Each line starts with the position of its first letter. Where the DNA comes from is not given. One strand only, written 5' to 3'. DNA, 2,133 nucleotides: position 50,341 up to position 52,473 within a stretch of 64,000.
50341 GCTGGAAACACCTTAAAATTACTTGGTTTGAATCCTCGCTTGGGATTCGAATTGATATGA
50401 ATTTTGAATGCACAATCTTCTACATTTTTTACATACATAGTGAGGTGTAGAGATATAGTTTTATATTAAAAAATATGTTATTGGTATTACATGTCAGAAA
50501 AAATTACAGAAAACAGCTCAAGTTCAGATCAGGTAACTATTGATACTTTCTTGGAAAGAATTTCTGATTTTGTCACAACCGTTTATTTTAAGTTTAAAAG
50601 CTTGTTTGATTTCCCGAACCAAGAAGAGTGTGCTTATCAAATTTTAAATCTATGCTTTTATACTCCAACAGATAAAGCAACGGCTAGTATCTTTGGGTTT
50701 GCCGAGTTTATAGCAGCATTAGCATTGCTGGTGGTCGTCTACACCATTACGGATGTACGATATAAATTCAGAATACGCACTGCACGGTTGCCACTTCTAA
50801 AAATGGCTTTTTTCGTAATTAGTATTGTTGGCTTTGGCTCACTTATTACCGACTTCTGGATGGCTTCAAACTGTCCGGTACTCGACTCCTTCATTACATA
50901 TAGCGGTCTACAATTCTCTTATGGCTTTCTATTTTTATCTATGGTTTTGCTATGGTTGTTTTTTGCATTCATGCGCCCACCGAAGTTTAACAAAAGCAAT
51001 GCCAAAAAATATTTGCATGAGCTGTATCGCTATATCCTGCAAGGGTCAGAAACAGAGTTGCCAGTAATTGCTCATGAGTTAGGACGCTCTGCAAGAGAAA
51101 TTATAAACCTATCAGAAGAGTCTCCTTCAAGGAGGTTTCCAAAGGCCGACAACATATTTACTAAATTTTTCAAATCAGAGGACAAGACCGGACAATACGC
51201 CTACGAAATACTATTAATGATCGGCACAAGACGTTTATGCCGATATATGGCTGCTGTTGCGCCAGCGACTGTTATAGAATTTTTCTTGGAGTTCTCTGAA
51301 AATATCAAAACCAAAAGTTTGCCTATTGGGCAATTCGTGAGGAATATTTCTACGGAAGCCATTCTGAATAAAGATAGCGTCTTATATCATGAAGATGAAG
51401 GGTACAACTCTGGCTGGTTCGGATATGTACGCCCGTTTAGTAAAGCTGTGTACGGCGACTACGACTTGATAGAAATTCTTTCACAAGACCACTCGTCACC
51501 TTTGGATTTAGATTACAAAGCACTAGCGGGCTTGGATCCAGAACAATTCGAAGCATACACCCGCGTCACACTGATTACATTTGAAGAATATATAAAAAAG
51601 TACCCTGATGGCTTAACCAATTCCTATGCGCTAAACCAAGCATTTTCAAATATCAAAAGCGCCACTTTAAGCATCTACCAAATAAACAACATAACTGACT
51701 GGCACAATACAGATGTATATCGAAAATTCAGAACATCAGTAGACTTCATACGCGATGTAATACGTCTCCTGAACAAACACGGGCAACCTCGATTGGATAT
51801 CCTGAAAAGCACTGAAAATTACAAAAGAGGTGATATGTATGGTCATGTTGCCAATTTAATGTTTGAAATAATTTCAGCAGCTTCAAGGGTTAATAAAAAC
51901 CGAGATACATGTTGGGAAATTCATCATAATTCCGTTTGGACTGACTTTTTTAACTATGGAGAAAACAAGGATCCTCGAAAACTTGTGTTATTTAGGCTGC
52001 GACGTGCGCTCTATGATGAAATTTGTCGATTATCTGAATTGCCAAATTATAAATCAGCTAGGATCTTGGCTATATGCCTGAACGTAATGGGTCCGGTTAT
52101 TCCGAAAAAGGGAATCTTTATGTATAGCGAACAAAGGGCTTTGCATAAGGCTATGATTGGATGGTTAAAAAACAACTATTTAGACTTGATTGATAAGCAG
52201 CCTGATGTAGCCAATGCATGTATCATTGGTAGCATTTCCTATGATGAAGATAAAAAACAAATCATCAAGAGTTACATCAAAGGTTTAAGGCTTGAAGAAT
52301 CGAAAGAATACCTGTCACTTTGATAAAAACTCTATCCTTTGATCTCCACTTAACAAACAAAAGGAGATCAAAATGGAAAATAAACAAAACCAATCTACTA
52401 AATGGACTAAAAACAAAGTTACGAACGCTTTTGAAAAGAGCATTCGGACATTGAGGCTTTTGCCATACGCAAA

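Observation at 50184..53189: Integrase-less roughly 3 kb islet at the 3' end of tRNA-Gln carrying a 610-aa membrane protein of unknown function and a DUF6362-like phage protein; possible degenerate att repeats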

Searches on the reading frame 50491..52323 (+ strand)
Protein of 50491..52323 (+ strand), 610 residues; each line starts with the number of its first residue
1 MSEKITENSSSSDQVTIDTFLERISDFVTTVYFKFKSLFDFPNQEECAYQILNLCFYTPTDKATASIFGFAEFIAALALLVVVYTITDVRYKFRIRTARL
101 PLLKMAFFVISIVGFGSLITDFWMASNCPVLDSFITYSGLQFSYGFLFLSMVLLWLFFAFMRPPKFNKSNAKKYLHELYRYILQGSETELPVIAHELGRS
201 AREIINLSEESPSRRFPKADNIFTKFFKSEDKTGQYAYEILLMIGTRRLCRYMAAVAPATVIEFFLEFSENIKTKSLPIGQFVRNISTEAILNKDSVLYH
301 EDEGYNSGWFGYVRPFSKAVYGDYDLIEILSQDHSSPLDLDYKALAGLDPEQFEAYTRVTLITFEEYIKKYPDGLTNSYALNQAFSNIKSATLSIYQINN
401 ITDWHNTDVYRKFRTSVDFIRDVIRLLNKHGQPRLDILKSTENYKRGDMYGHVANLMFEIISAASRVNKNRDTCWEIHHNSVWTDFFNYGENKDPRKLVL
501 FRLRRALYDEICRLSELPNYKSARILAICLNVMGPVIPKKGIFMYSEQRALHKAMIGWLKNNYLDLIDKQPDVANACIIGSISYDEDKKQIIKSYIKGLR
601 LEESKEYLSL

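Call 6: search_protein_families(library=pfam, proteins=[window:50491-52323:+], max_evalue=0.1)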
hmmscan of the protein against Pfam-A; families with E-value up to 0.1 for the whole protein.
window:50491-52323:+ (610 aa): 0 families

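Call 7: search_protein_families(library=phrogs, proteins=[window:50491-52323:+], max_evalue=0.1)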
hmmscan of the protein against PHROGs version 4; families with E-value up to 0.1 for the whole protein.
window:50491-52323:+ (610 aa): 2 families
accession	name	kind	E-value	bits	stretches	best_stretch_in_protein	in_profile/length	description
phrog_25374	-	unknown function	1.4e-57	196.8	1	185-609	4-397/406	-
phrog_13520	-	unknown function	0.0012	20.2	1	74-121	10-57/90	-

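Call 8: search_protein_families(library=padloc, proteins=[window:50491-52323:+], max_evalue=0.1)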
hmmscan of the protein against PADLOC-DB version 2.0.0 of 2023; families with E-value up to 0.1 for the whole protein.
window:50491-52323:+ (610 aa): 0 families

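Call 9: find_homologous_proteins(query=window:50491-52323:+)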
Query window:50491-52323:+ (610 aa): 150 proteins with E <= 0.001 among 8000 candidates; the best 120 are listed.
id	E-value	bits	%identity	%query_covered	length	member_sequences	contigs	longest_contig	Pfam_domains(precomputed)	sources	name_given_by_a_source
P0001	0.0e+0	1390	100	100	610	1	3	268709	-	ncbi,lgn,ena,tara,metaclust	tara:strand:- start:663 stop:2495 length:1833 start_codon:yes stop_codon:yes gene_type:complete|meta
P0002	0.0e+0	1125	85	96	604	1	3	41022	-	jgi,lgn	-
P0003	1.1e-296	1003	73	99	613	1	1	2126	-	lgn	-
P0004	2.5e-288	976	68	100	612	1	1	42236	-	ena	-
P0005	2.1e-274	930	68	99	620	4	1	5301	-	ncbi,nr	ncbi:MAG: hypothetical protein KAI61_01470 [Alphaproteobacteria bacterium]|nr:hypothetical protein [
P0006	3.5e-211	721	55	97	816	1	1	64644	-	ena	-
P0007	1.5e-203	696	55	93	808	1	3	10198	-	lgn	-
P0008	3.0e-201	688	54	93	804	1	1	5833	-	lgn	-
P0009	9.1e-201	687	55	93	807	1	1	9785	-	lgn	-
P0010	4.3e-168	579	46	93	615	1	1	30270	-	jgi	-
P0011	7.2e-167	575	47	92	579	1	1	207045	-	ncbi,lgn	ncbi:MAG: hypothetical protein ACOZF2_17420 [Thermodesulfobacteriota bacterium]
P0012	1.1e-166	574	51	90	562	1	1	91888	-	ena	-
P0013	1.2e-164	567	47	92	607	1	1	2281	-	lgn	-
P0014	1.3e-164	567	47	92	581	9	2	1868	-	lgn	-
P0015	8.3e-164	565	46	93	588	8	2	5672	-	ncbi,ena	-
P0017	3.1e-163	563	46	92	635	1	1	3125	-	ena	-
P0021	4.9e-161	555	45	92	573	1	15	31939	-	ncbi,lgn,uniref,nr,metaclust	ncbi:hypothetical protein BIY37_11755 [Candidatus Brocadia sapporoensis]|uniref:Uncharacterized prot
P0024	8.1e-157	541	44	92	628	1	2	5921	-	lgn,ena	-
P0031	3.3e-155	536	45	92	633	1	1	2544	-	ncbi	-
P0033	3.1e-154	533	44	92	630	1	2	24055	-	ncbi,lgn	ncbi:MAG: hypothetical protein ACE5KZ_12590 [Candidatus Scalinduaceae bacterium]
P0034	3.2e-153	530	46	92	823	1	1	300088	-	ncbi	-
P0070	1.1e-137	478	41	93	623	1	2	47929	-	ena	-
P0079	1.3e-135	471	42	93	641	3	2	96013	-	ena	-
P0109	2.9e-122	427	39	90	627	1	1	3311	-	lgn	-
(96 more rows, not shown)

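Call 10: search_dna_similar(query=window:50491-52323:+, collection=phages, mode=protein)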
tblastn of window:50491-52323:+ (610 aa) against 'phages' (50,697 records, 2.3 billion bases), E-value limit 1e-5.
No match.

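Call 11: find_encoding_contigs(protein=P0001, flank=10000, max_places=4)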
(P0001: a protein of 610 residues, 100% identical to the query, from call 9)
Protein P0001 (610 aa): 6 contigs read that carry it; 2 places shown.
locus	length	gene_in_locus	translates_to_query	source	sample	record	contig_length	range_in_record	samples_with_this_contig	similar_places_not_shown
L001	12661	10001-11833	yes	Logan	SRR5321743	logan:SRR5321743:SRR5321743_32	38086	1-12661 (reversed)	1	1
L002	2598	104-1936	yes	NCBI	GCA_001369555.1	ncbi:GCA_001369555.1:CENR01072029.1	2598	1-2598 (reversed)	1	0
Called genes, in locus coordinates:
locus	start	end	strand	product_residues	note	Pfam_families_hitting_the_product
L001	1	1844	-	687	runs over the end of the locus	PF02743:dCache_1, PF22673:MCP-like_PDC_1, PF00211:Guanylate_cyc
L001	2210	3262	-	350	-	PF01073:3Beta_HSD (weak), PF01370:Epimerase, PF13460:NAD_binding_10 (faint), PF16363:GDP_Man_Dehyd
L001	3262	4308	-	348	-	PF00535:Glycos_transf_2, PF13641:Glyco_tranf_2_3 (weak)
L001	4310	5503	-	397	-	PF01041:DegT_DnrJ_EryC1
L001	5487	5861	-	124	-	PF10639:TMEM234 (weak), PF00892:EamA, PF00893:Multi_Drug_Res (weak)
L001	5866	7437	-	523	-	PF02366:PMT, PF13231:PMT_2, PF18583:Arnt_C (weak)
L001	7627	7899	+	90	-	PF00462:Glutaredoxin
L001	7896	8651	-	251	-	-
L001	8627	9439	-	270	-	-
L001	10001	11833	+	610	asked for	-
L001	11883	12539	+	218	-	PF19889:DUF6362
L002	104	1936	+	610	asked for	-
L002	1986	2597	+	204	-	PF19889:DUF6362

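Call 12: find_encoding_contigs(protein=P0002, flank=10000, max_places=4)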
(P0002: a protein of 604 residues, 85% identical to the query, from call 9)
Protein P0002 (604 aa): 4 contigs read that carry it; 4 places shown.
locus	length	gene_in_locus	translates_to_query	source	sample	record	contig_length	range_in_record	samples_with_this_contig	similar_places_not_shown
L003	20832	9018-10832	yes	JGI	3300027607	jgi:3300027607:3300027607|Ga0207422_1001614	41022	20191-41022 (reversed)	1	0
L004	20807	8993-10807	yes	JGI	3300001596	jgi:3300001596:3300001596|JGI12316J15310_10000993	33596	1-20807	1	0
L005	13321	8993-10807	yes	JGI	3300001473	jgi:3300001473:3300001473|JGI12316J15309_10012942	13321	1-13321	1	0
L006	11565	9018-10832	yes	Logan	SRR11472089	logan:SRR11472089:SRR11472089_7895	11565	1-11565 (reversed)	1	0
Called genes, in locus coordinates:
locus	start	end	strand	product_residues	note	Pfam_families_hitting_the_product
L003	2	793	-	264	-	?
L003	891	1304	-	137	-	PF03928:HbpS-like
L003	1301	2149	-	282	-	PF00135:COesterase, PF20434:BD-FAE, PF07859:Abhydrolase_3, PF00326:Peptidase_S9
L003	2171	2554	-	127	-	PF01042:Ribonuc_L-PSP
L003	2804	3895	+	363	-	PF26233:NicX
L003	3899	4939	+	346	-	PF01636:APH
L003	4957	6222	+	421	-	PF02771:Acyl-CoA_dh_N, PF02770:Acyl-CoA_dh_M, PF00441:Acyl-CoA_dh_1, PF08028:Acyl-CoA_dh_2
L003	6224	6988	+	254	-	PF23441:SDR, PF00106:adh_short, PF08659:KR, PF13561:adh_short_C2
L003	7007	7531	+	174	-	PF08534:Redoxin, PF00578:AhpC-TSA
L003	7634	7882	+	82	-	PF20109:Trans_reg_dom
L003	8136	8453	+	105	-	PF10074:RovC_DNA-bd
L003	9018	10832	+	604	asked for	-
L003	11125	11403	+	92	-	-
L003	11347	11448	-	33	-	-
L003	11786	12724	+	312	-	PF01073:3Beta_HSD, PF01370:Epimerase, PF04321:RmlD_sub_bind, PF05368:NmrA, PF07993:NAD_binding_4 (faint), PF13460:NAD_binding_10, PF16363:GDP_Man_Dehyd (weak)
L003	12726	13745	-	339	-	PF00106:adh_short, PF01073:3Beta_HSD, PF01370:Epimerase, PF02719:Polysacc_synt_2, PF03435:Sacchrp_dh_NADP (weak), PF04321:RmlD_sub_bind, PF13460:NAD_binding_10, PF16363:GDP_Man_Dehyd, +2 more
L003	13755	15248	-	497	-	PF14052:Caps_assemb_Wzi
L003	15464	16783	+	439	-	PF00342:PGI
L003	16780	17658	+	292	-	PF00483:NTP_transferase, PF12804:NTP_transf_3 (weak)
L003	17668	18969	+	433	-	PF03721:UDPG_MGDP_dh_N, PF00984:UDPG_MGDP_dh, PF03720:UDPG_MGDP_dh_C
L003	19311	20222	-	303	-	PF02706:Wzz (weak)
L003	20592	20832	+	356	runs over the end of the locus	PF01370:Epimerase, PF04321:RmlD_sub_bind (weak), PF16363:GDP_Man_Dehyd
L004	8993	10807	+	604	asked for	-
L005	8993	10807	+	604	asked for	-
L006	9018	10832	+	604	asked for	-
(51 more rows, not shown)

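Call 13: find_encoding_contigs(protein=P0004, flank=10000, max_places=4)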
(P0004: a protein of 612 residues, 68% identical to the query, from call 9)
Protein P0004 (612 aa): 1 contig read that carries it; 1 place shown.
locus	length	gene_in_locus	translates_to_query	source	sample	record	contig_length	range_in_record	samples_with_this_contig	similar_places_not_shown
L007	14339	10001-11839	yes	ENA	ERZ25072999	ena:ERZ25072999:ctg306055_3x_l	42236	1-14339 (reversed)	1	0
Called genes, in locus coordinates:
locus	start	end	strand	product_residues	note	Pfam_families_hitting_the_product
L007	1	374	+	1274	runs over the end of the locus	-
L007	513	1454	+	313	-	PF13419:HAD_2 (faint), PF13344:Hydrolase_6, PF00702:Hydrolase (weak), PF13242:Hydrolase_like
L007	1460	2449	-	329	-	PF01734:Patatin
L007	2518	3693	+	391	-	PF00664:ABC_membrane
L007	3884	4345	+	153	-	PF00005:ABC_tran, PF02463:SMC_N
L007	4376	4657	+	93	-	-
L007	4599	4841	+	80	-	PF00571:CBS (weak)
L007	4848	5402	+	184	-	PF02643:DUF192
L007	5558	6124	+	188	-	PF07638:Sigma70_ECF (faint), PF04542:Sigma70_r2, PF08281:Sigma70_r4_2, PF04545:Sigma70_r4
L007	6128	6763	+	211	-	PF06532:NrsF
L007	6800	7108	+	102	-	PF04800:NDUS4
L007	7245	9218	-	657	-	PF00515:TPR_1 (faint), PF13432:TPR_16 (weak), PF01209:Ubie_methyltran (weak), PF13489:Methyltransf_23 (weak), PF08241:Methyltransf_11, PF08242:Methyltransf_12, PF13649:Methyltransf_25, PF13847:Methyltransf_31, +3 more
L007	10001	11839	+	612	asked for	-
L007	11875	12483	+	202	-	-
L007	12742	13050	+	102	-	PF04026:SpoVG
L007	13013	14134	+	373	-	-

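Call 17: find_encoding_contigs(protein=P0006, flank=10000, max_places=2)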
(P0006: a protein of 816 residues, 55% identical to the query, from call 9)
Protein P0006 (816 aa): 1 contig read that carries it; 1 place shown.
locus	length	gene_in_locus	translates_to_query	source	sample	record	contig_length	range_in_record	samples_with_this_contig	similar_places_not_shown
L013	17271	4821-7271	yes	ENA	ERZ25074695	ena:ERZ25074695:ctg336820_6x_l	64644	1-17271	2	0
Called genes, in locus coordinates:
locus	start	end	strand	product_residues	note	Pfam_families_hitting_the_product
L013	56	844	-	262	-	-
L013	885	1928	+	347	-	PF13439:Glyco_transf_4, PF00534:Glycos_transf_1, PF13692:Glyco_trans_1_4, PF20706:GT4-conflict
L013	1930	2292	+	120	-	PF00072:Response_reg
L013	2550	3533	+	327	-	PF24624:Int_N, PF00589:Phage_integrase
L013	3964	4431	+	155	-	-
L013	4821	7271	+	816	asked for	-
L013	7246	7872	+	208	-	-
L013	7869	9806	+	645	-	PF00656:Peptidase_C14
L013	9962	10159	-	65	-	-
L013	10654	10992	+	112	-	-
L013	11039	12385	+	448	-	-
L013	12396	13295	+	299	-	PF01297:ZnuA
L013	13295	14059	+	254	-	PF00950:ABC-3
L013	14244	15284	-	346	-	PF00891:Methyltransf_2 (weak)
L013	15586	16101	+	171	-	-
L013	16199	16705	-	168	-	PF08327:AHSA1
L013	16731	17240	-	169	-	PF08327:AHSA1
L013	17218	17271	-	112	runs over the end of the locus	PF12840:HTH_20, PF01022:HTH_5, PF12802:MarR_2 (weak), PF13412:HTH_24 (weak)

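Call 18: find_encoding_contigs(protein=P0011, flank=10000, max_places=2)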
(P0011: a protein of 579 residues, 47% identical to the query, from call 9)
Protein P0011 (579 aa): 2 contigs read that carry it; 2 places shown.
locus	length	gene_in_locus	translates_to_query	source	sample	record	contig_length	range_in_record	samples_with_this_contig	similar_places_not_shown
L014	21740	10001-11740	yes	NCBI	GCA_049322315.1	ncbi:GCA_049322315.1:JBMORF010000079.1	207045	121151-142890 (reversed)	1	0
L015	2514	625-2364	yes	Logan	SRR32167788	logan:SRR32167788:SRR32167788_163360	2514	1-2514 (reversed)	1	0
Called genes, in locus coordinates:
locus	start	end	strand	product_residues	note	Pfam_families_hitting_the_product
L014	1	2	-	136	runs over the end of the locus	PF00436:SSB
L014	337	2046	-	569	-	PF01368:DHH, PF02272:DHHA1, PF17768:RecJ_OB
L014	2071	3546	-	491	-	PF01555:N6_N4_Mtase, PF04471:Mrr_cat (weak), PF22722:NA-iREase1 (weak)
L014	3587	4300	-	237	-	PF00753:Lactamase_B, PF13483:Lactamase_B_3, PF12706:Lactamase_B_2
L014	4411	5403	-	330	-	PF07885:Ion_trans_2, PF02254:TrkA_N, PF02080:TrkA_C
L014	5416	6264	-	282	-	PF04198:Sugar-bind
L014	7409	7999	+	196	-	-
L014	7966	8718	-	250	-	PF07610:DUF1573, PF22544:HYDIN_VesB_CFA65-like_Ig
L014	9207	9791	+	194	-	PF00475:IGPD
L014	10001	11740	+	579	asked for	-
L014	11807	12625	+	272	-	-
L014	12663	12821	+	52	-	-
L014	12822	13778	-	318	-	PF03547:Mem_trans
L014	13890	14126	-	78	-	-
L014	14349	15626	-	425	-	PF00924:MS_channel_2nd, PF21082:MS_channel_3rd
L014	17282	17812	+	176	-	-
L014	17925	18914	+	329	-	PF00149:Metallophos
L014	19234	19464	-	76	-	-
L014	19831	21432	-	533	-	PF13167:GTP-bdg_N, PF16360:GTP-bdg_M, PF01926:MMR_HSR1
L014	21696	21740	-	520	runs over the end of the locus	-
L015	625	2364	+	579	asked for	-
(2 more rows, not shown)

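Call 19: find_encoding_contigs(protein=P0021, flank=10000, max_places=3)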
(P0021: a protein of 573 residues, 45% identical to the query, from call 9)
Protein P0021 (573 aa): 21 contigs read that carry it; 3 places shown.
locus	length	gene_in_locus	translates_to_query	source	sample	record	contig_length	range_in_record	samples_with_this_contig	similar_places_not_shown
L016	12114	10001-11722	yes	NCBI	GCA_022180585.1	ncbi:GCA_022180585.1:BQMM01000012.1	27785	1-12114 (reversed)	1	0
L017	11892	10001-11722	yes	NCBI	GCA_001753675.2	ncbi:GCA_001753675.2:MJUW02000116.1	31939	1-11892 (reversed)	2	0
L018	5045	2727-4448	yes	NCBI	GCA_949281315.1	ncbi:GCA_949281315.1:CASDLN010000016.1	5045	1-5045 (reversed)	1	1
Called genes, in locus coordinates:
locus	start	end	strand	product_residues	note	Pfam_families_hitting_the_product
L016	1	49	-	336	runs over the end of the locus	PF04166:PdxA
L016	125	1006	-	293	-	PF00990:GGDEF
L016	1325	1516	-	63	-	-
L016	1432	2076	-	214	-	PF00677:Lum_binding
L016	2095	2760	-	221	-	PF02666:PS_Dcarbxylase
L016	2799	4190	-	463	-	PF00753:Lactamase_B, PF12706:Lactamase_B_2 (faint), PF16661:Lactamase_B_6 (weak), PF10996:Beta-Casp, PF07521:RMMBL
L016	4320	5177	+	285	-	PF01545:Cation_efflux, PF16916:ZT_dimer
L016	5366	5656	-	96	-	-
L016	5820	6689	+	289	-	PF10672:Methyltrans_SAM, PF03602:Cons_hypoth95 (weak), PF05175:MTS (faint), PF13847:Methyltransf_31 (faint)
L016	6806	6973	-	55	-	-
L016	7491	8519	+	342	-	PF13310:Virulence_RhuM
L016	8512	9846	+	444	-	PF01420:Methylase_S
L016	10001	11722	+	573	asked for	-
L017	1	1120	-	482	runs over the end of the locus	PF13620:CarboxypepD_reg, PF13715:CarbopepD_reg_2, PF17802:SpaA (weak)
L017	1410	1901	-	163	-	PF13620:CarboxypepD_reg, PF13715:CarbopepD_reg_2, PF22904:NOMO1-like_2nd (weak)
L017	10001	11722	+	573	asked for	-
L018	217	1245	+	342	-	PF13310:Virulence_RhuM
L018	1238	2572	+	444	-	PF01420:Methylase_S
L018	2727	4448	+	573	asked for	-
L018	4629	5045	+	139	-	?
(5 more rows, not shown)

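Call 20: search_protein_families(library=pfam, proteins=[L007:11875-12483:+, L013:7246-7872:+, L014:11807-12625:+, L003:11125-11403:+, L013:3964-4431:+, L013:7869-9806:+, L018:4629-5045:+, L007:13013-14134:+], max_evalue=1)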
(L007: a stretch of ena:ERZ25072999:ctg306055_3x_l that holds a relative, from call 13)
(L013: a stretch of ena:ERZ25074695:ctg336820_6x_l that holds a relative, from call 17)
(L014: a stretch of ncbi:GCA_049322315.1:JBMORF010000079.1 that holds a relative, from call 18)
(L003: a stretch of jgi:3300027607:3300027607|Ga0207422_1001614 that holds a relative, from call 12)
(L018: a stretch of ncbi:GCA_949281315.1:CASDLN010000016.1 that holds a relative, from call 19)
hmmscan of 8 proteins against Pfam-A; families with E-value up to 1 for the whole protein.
L007:11875-12483:+ (202 aa): 0 families

L013:7246-7872:+ (208 aa): 0 families

L014:11807-12625:+ (272 aa): 38 families (the best 25 are shown)
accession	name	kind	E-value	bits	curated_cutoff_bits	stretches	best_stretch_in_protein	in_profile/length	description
PF00515.34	TPR_1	-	1.8e-38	129.3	27.8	5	184-216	1-33/34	Tetratricopeptide repeat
PF07719.23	TPR_2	-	1.3e-36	122.1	27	6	152-182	3-33/34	Tetratricopeptide repeat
PF13414.12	TPR_11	-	5.6e-29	100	26.8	3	126-161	4-39/42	TPR repeat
PF13181.12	TPR_8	-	6.2e-26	88.8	25.7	4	152-182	3-33/34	Tetratricopeptide repeat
PF13431.12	TPR_17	-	8.9e-24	82.2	24.4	4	139-171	2-34/34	Tetratricopeptide repeat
PF13432.12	TPR_16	-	2.6e-23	82.6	32.7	4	154-216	1-63/65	Tetratricopeptide repeat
PF13371.12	TPR_9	-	1.1e-19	70.6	35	3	159-215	4-60/73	Tetratricopeptide repeat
PF13424.12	TPR_12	-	8.9e-18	64.7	30.1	3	117-180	4-75/77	Tetratricopeptide repeat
PF13428.12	TPR_14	-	2.2e-15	56.1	23.5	3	120-155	5-40/44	Tetratricopeptide repeat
PF14559.12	TPR_19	-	1.3e-13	51.5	25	4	127-183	2-58/68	Tetratricopeptide repeat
PF13174.12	TPR_6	-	3.4e-13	49.7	26.3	2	219-249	1-31/33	Tetratricopeptide repeat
PF13374.12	TPR_10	-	3e-09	37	27.5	2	218-243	2-27/42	Tetratricopeptide repeat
PF12895.13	ANAPC3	-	8e-08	32.9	27.2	2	164-243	3-81/82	Anaphase-promoting complex, cyclosome, subunit 3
PF24575.1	TPR_Slam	-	4.3e-07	30.8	35.2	1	188-237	51-100/104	Surface lipoprotein assembly modifier, N-terminal TPR repeats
PF01239.28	PPTA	-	1.9e-06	27.7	29.5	1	166-192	1-27/32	Protein prenyltransferase alpha subunit repeat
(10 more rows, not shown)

L003:11125-11403:+ (92 aa): 3 families
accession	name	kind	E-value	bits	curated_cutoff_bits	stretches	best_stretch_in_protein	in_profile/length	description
PF05595.16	DUF771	-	4.1e-05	24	22.9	1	21-67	12-57/90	Domain of unknown function (DUF771)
PF13936.12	HTH_38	-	0.068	13.4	27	1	34-50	22-38/44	Helix-turn-helix domain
PF07453.19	NUMOD1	-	0.15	12.8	22.8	1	34-49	18-33/37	NUMOD1 domain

L013:3964-4431:+ (155 aa): 1 family
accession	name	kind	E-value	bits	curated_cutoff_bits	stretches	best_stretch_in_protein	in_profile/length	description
PF03096.20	Ndr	-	0.0049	16.1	23.3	1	20-80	189-249/283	Ndr family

L013:7869-9806:+ (645 aa): 1 family
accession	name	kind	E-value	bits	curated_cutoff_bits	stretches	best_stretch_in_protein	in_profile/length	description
PF00656.27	Peptidase_C14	-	1.6e-15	57.9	21.4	1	3-230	2-227/233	Caspase domain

L018:4629-5045:+ (139 aa): 5 families
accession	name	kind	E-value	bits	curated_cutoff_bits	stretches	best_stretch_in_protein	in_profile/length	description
PF13542.12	HTH_Tnp_ISL3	-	7.8e-12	44.9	27.4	1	96-139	1-44/51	Helix-turn-helix domain of transposase family ISL3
PF14690.11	Zn_ribbon_ISL3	-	2e-08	34.9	25.5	1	46-90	3-47/47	zinc-finger of transposase IS204/IS1001/IS1096/IS1165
PF20020.4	DUF6431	-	0.01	16.1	26.6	1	48-99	1-46/82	Domain of unknown function (DUF6431)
PF14354.12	Lar_restr_allev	-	0.14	12.9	28.6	0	71-92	9-33/58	Restriction alleviation protein Lar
PF19134.6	DUF5817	-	0.18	12.2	31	0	33-68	10-44/57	Domain of unknown function (DUF5817)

L007:13013-14134:+ (373 aa): 0 families
